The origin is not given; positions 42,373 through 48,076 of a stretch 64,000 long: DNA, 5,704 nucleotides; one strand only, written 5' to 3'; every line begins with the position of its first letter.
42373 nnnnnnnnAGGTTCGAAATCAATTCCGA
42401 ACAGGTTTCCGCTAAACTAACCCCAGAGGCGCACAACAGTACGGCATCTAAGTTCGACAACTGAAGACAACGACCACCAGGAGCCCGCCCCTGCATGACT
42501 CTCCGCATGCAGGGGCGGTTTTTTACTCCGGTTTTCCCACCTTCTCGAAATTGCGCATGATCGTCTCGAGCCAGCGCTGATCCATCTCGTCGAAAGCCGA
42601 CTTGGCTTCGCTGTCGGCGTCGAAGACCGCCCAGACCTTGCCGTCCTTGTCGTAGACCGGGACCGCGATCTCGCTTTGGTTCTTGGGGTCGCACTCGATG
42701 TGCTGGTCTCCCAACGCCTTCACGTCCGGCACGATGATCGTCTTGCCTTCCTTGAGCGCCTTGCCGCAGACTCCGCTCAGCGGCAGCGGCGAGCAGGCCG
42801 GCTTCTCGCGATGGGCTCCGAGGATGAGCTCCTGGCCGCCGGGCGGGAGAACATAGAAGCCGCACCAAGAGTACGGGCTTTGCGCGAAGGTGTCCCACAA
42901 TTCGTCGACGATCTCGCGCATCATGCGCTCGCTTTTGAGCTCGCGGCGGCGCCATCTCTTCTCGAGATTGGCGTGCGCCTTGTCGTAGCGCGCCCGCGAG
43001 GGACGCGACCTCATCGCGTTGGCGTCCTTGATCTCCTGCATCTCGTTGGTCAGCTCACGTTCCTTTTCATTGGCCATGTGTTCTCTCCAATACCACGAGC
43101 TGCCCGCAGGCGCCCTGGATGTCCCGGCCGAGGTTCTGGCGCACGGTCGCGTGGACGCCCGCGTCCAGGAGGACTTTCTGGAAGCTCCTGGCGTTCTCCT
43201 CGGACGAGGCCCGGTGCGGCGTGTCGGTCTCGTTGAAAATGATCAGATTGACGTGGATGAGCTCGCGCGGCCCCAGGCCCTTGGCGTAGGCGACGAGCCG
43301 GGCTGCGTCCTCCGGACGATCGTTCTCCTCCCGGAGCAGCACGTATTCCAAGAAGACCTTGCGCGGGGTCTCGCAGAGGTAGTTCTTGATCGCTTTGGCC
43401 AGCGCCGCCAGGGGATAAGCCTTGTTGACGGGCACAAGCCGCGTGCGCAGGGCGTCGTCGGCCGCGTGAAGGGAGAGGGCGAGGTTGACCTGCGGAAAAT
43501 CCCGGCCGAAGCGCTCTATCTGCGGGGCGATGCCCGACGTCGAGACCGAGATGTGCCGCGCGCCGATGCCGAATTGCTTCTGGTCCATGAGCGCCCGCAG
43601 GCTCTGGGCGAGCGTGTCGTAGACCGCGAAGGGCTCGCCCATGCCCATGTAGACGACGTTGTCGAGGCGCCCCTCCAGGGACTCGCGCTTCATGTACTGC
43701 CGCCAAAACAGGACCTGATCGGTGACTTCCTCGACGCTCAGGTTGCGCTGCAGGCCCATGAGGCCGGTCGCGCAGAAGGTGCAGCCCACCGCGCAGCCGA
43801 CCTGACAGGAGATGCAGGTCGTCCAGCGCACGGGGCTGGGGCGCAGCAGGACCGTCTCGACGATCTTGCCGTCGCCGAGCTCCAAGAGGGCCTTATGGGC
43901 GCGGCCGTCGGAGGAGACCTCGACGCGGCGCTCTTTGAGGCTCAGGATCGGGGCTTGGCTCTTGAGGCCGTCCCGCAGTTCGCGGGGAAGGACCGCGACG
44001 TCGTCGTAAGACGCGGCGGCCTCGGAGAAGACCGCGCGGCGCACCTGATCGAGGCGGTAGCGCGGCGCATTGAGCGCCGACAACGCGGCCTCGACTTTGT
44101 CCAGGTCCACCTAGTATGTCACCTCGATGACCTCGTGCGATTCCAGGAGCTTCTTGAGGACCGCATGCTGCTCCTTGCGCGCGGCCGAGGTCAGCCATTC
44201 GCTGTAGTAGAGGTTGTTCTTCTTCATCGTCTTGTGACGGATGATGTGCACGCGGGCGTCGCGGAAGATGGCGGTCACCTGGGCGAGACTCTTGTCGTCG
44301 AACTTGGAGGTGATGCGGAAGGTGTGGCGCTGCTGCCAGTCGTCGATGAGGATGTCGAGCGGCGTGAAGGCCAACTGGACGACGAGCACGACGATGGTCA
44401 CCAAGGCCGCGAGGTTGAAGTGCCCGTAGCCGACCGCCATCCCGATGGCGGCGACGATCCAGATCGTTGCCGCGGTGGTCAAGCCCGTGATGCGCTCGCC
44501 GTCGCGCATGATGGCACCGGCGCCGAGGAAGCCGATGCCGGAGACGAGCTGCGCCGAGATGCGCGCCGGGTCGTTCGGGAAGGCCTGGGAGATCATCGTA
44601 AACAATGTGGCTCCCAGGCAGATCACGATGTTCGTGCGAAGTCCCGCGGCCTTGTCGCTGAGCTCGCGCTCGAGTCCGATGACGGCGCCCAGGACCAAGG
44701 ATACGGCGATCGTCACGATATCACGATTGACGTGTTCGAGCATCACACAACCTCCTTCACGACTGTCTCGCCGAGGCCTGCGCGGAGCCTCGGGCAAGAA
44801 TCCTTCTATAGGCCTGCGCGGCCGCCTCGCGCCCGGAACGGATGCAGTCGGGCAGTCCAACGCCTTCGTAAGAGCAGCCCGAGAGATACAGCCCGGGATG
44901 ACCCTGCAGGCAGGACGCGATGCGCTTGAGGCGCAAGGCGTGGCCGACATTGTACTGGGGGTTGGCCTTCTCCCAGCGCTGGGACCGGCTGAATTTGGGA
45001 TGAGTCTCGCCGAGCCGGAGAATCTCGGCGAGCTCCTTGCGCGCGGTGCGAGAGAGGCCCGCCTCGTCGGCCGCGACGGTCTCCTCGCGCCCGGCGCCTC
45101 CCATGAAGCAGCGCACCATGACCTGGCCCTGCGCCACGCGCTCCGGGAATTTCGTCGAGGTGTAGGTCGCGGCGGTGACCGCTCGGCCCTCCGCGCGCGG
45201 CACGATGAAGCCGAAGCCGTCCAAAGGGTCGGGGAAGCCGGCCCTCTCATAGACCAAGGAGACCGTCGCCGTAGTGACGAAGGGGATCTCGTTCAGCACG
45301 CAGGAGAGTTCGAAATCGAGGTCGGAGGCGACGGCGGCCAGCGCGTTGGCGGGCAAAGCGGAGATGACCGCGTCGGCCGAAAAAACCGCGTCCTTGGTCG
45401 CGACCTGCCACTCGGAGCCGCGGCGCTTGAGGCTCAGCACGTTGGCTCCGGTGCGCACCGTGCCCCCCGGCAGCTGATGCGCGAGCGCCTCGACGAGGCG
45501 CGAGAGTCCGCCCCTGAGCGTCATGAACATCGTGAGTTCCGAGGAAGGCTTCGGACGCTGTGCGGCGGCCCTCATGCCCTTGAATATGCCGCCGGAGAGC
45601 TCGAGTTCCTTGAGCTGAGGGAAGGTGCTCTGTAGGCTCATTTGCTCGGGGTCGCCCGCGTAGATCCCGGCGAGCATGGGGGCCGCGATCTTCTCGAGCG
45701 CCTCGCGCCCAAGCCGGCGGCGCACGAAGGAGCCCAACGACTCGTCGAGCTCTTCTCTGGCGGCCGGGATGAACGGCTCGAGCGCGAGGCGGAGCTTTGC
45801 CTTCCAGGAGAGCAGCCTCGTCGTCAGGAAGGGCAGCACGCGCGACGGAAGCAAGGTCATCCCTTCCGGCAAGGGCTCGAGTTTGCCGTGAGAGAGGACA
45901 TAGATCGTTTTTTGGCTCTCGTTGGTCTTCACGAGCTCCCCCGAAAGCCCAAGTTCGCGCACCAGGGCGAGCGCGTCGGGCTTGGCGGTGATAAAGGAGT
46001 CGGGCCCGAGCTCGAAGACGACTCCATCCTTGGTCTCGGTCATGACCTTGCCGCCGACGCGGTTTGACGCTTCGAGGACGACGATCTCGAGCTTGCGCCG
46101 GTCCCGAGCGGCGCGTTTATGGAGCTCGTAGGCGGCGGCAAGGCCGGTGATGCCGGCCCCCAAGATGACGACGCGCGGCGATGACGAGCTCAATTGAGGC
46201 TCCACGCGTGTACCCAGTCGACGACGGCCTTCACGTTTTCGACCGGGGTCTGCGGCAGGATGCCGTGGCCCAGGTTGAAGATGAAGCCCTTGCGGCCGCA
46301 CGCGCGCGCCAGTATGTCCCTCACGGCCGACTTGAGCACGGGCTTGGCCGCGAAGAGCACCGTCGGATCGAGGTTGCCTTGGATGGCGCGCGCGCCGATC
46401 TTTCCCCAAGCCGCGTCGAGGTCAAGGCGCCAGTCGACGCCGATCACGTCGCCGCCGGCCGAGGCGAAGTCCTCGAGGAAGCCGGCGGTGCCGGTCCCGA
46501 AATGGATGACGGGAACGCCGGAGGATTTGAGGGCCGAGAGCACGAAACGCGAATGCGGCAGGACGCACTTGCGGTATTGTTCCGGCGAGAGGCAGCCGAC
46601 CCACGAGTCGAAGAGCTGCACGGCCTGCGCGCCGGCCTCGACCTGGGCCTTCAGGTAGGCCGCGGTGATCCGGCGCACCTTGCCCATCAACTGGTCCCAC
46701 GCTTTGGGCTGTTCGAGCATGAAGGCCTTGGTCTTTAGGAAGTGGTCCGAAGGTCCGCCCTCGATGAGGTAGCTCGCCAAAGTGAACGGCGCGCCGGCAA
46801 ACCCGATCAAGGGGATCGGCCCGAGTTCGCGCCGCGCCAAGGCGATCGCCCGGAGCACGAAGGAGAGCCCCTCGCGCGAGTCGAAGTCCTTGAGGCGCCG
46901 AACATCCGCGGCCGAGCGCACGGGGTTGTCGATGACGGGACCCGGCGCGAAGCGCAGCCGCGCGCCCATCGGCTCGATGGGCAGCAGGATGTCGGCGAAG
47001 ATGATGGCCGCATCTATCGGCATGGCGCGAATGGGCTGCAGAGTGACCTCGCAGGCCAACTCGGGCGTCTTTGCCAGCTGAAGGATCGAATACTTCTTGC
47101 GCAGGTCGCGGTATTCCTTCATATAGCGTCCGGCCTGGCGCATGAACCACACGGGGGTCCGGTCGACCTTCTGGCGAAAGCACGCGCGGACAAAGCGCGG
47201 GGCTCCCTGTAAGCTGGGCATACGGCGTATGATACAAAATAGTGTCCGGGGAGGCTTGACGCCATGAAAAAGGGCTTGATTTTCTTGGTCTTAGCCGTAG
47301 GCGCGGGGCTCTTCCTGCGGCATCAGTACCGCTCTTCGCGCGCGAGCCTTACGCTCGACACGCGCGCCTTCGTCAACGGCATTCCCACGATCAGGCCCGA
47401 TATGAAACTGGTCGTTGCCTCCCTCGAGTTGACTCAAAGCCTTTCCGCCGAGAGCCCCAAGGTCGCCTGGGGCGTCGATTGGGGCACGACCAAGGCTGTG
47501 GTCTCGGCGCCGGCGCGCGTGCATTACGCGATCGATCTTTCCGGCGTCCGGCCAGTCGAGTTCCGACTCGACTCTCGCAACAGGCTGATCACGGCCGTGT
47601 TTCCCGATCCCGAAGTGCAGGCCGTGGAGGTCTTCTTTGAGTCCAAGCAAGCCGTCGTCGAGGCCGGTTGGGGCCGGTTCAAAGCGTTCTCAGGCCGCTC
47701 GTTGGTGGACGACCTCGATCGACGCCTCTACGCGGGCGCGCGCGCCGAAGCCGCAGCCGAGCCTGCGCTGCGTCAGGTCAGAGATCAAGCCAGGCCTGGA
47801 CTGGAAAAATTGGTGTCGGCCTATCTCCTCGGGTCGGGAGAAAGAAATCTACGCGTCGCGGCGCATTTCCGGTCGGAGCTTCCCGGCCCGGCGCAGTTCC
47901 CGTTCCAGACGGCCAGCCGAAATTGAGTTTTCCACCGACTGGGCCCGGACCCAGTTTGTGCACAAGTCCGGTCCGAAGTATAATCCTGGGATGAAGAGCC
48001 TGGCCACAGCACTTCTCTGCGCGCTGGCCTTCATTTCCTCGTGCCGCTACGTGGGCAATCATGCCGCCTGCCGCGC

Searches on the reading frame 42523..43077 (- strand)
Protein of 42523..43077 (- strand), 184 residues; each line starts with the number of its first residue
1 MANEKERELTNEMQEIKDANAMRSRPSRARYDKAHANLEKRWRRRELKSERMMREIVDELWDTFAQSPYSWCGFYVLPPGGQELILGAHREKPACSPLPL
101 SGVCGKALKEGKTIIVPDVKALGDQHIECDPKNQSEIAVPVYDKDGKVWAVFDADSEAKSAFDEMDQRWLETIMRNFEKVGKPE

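Call 8: search_protein_families(library=pfam, proteins=[window:42523-43077:-], max_evalue=0.001)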
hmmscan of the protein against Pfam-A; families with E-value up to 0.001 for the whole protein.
window:42523-43077:- (184 aa): 2 families
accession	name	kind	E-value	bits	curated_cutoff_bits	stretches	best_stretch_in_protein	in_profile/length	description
PF13185.12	GAF_2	-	1.7e-15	57.9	28.6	1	50-175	5-129/136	GAF domain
PF01590.32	GAF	-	5.2e-11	43.6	22.4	1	53-176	6-128/133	GAF domain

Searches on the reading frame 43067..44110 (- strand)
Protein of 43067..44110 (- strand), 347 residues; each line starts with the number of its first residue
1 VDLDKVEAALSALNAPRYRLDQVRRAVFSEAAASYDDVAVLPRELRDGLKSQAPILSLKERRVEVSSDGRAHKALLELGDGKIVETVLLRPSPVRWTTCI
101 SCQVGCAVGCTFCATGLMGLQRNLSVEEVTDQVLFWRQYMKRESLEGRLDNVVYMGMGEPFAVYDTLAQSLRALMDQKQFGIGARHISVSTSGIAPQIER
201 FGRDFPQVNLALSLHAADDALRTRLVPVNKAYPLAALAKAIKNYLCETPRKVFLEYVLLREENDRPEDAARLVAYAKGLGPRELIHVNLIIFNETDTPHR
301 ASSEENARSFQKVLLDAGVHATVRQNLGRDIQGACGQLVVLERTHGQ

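Call 8: search_protein_families(library=pfam, proteins=[window:43067-44110:-], max_evalue=0.001)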
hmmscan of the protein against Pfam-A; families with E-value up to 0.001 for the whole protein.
window:43067-44110:- (347 aa): 1 family
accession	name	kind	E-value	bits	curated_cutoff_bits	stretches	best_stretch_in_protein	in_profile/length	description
PF04055.27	Radical_SAM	-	1.9e-12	48.1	29.5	1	101-272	2-165/166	Radical SAM superfamily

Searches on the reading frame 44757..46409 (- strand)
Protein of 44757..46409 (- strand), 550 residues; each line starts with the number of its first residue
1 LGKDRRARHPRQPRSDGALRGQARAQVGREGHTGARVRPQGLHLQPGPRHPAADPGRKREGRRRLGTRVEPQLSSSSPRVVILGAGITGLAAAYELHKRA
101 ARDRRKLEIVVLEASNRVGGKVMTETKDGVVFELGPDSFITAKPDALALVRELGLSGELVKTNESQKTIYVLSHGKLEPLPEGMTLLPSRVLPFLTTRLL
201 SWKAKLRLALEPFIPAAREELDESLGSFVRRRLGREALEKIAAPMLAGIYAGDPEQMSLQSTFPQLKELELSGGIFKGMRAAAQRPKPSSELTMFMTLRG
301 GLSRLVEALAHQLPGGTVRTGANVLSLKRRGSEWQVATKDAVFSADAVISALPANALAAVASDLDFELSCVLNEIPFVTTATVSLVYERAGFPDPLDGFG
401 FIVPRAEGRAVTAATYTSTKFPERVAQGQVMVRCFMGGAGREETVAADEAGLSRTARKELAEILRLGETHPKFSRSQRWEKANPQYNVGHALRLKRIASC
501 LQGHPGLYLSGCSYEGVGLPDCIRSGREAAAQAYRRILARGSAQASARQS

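Call 8: search_protein_families(library=pfam, proteins=[window:44757-46409:-], max_evalue=0.001)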
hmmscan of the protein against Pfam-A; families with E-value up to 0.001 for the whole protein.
window:44757-46409:- (550 aa): 4 families
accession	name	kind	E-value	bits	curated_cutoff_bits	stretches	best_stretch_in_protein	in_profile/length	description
PF01593.30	Amino_oxidase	-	3.6e-63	214.8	19.8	1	87-532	1-441/443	Flavin containing amine oxidoreductase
PF13450.12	NAD_binding_8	-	8e-14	52.1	21.9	1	82-153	1-68/68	NAD(P)-binding Rossmann-like domain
PF01266.30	DAO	-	9.1e-13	48.9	27.9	2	79-120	1-37/353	FAD dependent oxidoreductase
PF13454.12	NAD_binding_9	-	2.7e-05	24.6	21.8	0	81-127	1-45/155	FAD-NAD(P)-binding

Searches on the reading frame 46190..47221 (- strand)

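Call 8: search_protein_families(library=pfam, proteins=[window:46190-47221:-], max_evalue=0.001)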
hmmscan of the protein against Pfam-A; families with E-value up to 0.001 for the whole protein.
window:46190-47221:- (343 aa): 1 family
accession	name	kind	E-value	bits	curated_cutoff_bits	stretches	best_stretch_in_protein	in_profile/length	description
PF01208.23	URO-D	-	6.2e-127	423.8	23.9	1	8-340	4-346/346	Uroporphyrinogen decarboxylase (URO-D)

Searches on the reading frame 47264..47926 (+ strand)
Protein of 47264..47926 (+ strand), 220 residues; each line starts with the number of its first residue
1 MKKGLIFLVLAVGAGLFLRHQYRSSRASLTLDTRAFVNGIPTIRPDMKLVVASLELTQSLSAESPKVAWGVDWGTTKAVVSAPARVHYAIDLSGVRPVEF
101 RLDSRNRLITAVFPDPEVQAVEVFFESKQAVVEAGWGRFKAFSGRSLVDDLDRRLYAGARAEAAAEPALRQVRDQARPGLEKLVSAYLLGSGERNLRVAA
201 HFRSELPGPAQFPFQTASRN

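Call 8: search_protein_families(library=pfam, proteins=[window:47264-47926:+], max_evalue=0.001)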
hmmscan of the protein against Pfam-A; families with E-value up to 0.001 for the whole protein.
window:47264-47926:+ (220 aa): 1 family
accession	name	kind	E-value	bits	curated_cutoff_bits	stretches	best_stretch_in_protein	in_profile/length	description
PF14014.11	DUF4230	-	7.8e-07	29.7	27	1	48-189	8-139/148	Protein of unknown function (DUF4230)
